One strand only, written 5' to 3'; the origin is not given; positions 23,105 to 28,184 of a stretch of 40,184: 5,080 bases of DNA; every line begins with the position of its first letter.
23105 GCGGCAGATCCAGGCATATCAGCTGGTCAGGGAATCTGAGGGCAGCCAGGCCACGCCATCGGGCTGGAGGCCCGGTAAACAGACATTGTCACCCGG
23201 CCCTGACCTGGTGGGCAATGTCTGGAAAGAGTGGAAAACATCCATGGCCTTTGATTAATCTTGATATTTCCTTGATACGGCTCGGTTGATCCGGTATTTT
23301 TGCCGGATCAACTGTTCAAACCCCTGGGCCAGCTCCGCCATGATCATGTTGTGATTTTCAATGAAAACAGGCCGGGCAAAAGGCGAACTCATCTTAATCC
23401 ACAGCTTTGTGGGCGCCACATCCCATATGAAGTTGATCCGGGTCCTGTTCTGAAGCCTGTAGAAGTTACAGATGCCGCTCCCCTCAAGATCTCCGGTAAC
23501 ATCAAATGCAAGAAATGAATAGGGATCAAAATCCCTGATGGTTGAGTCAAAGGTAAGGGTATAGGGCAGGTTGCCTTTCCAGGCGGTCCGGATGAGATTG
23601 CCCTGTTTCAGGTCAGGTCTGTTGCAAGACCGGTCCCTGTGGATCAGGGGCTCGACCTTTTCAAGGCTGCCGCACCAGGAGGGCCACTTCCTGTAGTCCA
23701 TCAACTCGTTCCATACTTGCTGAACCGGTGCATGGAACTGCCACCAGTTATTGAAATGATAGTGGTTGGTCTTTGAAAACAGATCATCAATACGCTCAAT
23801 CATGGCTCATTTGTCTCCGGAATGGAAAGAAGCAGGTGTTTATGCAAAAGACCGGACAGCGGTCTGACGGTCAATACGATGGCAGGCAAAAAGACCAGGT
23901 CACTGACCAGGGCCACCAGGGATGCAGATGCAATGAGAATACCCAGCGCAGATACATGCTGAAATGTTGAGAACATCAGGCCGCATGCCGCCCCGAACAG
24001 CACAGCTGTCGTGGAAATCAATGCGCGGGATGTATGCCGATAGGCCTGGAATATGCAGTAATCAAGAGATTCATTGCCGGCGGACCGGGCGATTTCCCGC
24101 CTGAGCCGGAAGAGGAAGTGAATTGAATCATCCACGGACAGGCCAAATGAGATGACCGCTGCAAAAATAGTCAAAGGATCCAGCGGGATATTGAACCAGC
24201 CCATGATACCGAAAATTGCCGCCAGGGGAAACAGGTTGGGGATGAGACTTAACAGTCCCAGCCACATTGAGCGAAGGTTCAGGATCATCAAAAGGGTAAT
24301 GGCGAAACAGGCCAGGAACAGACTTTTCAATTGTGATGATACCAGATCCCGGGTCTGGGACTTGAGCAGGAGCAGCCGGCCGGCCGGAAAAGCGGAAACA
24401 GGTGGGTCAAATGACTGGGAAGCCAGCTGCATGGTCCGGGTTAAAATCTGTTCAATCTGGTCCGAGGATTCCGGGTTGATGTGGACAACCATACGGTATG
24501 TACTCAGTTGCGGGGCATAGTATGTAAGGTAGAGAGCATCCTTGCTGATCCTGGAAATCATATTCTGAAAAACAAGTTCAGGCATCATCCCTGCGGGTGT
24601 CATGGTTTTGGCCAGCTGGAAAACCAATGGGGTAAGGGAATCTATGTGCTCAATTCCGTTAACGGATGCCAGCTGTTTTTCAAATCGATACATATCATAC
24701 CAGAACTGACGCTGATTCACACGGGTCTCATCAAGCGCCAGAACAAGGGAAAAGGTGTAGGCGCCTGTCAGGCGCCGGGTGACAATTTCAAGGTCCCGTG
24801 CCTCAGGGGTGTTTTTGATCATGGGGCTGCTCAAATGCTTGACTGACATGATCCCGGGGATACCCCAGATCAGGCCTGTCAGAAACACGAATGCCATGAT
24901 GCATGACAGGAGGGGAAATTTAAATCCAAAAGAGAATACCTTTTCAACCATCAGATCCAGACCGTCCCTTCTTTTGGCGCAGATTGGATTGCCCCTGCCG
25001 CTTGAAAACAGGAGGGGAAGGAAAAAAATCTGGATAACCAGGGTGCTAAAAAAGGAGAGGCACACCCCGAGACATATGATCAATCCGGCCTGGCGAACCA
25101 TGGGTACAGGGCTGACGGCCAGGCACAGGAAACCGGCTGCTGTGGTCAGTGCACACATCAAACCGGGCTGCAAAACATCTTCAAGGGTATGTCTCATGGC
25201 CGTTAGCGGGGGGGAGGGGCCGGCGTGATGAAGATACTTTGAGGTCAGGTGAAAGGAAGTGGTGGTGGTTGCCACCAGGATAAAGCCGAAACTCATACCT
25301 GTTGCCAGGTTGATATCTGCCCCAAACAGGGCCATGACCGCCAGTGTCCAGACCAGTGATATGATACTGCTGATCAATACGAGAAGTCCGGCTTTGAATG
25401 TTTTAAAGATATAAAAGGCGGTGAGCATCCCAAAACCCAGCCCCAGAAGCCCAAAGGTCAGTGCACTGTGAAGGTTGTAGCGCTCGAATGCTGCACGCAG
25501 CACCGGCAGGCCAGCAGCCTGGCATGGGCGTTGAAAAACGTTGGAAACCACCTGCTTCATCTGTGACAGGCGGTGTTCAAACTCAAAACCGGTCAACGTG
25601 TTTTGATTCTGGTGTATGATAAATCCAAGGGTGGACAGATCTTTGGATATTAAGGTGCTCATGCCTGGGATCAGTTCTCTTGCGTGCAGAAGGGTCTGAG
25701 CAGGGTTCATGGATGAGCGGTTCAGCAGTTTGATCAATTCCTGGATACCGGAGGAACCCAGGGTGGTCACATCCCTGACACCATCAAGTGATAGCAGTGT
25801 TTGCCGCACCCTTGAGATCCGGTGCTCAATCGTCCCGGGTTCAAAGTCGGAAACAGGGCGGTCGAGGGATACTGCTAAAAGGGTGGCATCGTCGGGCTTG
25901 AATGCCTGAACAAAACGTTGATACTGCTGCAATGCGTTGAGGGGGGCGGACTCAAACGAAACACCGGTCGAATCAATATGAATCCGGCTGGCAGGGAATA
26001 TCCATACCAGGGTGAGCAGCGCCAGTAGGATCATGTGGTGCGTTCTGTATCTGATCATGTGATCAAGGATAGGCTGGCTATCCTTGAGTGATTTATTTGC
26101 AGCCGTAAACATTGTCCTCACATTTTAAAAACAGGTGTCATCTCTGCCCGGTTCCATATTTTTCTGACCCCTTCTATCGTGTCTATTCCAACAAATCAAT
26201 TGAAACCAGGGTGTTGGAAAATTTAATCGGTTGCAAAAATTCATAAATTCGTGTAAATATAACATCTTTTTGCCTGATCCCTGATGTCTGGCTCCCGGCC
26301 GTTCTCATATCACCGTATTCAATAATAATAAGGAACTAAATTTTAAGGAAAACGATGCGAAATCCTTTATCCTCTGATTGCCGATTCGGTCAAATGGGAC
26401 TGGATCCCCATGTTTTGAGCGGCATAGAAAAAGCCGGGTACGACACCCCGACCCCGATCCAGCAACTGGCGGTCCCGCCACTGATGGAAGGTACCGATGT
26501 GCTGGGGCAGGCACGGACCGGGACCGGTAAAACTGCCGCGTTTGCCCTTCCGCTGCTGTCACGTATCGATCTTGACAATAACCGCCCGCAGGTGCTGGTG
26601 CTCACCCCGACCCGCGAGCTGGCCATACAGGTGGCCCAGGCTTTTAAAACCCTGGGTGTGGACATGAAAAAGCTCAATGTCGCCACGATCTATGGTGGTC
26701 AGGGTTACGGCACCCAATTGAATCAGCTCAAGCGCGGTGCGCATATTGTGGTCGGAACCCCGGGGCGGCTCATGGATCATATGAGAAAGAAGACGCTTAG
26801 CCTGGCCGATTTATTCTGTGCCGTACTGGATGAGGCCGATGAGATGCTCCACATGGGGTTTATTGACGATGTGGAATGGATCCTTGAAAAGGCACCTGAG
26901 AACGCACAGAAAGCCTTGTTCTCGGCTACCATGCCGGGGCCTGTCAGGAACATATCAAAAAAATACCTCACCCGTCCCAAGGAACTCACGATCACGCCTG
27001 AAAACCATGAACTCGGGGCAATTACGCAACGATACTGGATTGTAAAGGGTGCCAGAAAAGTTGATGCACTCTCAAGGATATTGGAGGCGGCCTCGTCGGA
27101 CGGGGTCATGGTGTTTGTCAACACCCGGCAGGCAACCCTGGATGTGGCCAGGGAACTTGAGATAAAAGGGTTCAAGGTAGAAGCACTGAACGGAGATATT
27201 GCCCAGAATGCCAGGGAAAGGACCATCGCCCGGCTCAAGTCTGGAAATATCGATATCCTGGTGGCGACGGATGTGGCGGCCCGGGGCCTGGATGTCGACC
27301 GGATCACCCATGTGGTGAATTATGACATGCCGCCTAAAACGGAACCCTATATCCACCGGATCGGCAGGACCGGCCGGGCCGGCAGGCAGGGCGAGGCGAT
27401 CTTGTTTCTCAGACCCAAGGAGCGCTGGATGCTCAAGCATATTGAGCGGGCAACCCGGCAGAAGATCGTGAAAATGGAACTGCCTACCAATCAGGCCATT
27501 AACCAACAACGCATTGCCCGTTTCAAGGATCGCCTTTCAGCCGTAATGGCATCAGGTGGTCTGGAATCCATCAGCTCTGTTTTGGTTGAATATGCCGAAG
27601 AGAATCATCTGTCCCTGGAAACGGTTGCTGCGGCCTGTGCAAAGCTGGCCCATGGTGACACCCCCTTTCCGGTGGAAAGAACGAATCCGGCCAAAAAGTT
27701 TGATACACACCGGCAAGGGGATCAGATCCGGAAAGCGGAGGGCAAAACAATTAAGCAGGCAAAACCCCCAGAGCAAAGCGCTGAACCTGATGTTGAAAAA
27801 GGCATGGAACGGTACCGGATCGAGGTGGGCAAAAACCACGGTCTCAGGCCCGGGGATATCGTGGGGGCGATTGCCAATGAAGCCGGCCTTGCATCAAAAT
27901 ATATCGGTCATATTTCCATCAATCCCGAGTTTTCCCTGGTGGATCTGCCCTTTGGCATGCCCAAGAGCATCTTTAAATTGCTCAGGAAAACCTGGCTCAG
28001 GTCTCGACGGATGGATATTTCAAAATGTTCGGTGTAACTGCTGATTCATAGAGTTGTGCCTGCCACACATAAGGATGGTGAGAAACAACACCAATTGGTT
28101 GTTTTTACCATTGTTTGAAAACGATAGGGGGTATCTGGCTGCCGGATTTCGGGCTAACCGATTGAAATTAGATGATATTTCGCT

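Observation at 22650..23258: Selenocysteine peroxiredoxin: in-frame UGA at the peroxidatic Cys position followed immediately by a SECIS-like hairpin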

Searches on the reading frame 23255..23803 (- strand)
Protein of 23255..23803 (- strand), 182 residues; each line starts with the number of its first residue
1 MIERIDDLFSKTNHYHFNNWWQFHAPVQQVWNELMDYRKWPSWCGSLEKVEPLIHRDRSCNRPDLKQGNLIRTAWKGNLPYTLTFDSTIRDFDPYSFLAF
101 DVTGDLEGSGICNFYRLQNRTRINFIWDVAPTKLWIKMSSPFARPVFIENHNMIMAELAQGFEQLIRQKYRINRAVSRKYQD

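Call 23: search_protein_families(library=pfam, proteins=[window:23258-23803:-], max_evalue=0.00001)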
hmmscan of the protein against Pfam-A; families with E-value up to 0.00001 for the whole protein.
window:23258-23803:- (182 aa): 0 families

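Call 34: find_encoding_contigs(protein=window:23255-23803:-, flank=10000, max_places=4)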
Protein window:23255-23803:- (182 aa): 4 contigs read that carry it; 4 places shown.
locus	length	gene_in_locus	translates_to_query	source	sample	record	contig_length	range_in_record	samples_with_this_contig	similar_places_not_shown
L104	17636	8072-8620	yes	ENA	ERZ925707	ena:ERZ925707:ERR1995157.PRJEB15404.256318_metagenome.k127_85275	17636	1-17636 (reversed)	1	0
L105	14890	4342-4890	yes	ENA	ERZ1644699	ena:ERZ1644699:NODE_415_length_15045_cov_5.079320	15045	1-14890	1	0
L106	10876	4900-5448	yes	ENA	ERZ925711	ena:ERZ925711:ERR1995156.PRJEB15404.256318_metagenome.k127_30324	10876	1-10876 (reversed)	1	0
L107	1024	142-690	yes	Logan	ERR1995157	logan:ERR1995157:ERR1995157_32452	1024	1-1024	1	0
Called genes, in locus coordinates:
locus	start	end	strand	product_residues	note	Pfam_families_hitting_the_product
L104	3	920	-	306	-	?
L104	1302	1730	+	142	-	-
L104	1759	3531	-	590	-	PF01757:Acyl_transf_3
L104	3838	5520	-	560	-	PF00270:DEAD, PF04851:ResIII (weak), PF00271:Helicase_C, PF25399:DeaD_dimer, PF03880:DbpA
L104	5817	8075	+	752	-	PF03176:MMPL, PF02355:SecD_SecF_C (faint), PF03176:MMPL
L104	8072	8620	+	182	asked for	-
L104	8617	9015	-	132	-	PF00578:AhpC-TSA, PF10417:1-cysPrx_C (weak)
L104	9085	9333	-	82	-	PF00578:AhpC-TSA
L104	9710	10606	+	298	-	-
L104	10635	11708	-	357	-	PF00990:GGDEF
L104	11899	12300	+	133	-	PF09391:DUF2000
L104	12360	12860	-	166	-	PF00990:GGDEF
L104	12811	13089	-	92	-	-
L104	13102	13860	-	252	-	PF02085:Cytochrom_CIII, PF14522:Cytochrome_C7 (faint)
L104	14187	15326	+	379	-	PF02405:MlaE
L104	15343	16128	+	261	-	PF00005:ABC_tran, PF13304:AAA_21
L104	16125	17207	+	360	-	PF02470:MlaD, PF06103:DUF948 (faint)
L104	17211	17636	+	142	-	?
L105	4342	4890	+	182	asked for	-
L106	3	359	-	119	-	?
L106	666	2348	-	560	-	PF00270:DEAD, PF04851:ResIII (weak), PF00271:Helicase_C, PF25399:DeaD_dimer, PF03880:DbpA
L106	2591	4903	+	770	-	PF03176:MMPL, PF02355:SecD_SecF_C (faint), PF03176:MMPL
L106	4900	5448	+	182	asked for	-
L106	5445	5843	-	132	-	PF00578:AhpC-TSA, PF10417:1-cysPrx_C (weak)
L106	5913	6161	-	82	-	PF00578:AhpC-TSA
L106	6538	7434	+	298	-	-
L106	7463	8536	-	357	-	PF00990:GGDEF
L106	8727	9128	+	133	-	PF09391:DUF2000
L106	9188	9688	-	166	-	PF00990:GGDEF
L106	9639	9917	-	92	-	-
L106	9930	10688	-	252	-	PF02085:Cytochrom_CIII, PF14522:Cytochrome_C7 (faint)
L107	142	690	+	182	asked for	-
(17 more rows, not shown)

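Call 52: search_protein_families(library=ncbifam, proteins=[window:23258-23803:-], max_evalue=0.001)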
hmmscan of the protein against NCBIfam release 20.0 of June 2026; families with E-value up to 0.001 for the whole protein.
window:23258-23803:- (182 aa): 0 families

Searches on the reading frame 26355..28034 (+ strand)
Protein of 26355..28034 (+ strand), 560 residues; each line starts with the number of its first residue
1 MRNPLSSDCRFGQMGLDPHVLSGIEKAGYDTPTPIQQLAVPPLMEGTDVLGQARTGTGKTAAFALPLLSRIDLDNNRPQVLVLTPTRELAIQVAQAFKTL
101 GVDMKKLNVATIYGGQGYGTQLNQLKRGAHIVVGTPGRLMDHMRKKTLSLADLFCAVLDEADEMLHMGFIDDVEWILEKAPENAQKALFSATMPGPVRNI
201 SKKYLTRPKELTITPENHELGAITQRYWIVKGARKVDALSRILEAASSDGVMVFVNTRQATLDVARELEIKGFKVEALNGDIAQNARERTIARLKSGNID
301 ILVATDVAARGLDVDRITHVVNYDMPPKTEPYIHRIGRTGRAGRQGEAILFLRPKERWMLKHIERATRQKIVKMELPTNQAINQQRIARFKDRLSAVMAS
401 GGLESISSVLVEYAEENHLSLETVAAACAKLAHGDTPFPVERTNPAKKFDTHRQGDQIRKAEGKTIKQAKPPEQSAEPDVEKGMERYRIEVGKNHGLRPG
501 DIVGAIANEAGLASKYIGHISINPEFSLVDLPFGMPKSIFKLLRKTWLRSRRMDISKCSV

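Call 23: search_protein_families(library=pfam, proteins=[window:26355-28034:+], max_evalue=0.00001)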
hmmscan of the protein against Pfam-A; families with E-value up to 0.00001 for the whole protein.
window:26355-28034:+ (560 aa): 5 families
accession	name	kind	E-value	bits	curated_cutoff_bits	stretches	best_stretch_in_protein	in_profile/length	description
PF00270.35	DEAD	-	8.2e-50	169.2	26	1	33-198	1-165/167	DEAD/DEAH box helicase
PF00271.37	Helicase_C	-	1.2e-31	109.7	23.5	1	235-343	2-110/110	Helicase conserved C-terminal domain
PF03880.21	DbpA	-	2e-23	82.6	25.6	1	486-556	1-71/72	DbpA RNA binding domain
PF25399.1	DeaD_dimer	-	3.2e-16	59.5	23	1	377-441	1-65/67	RNA helicase DeaD dimerization domain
PF04851.21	ResIII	-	8.2e-07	29.5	22.5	1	50-180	27-150/164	Type III restriction enzyme, res subunit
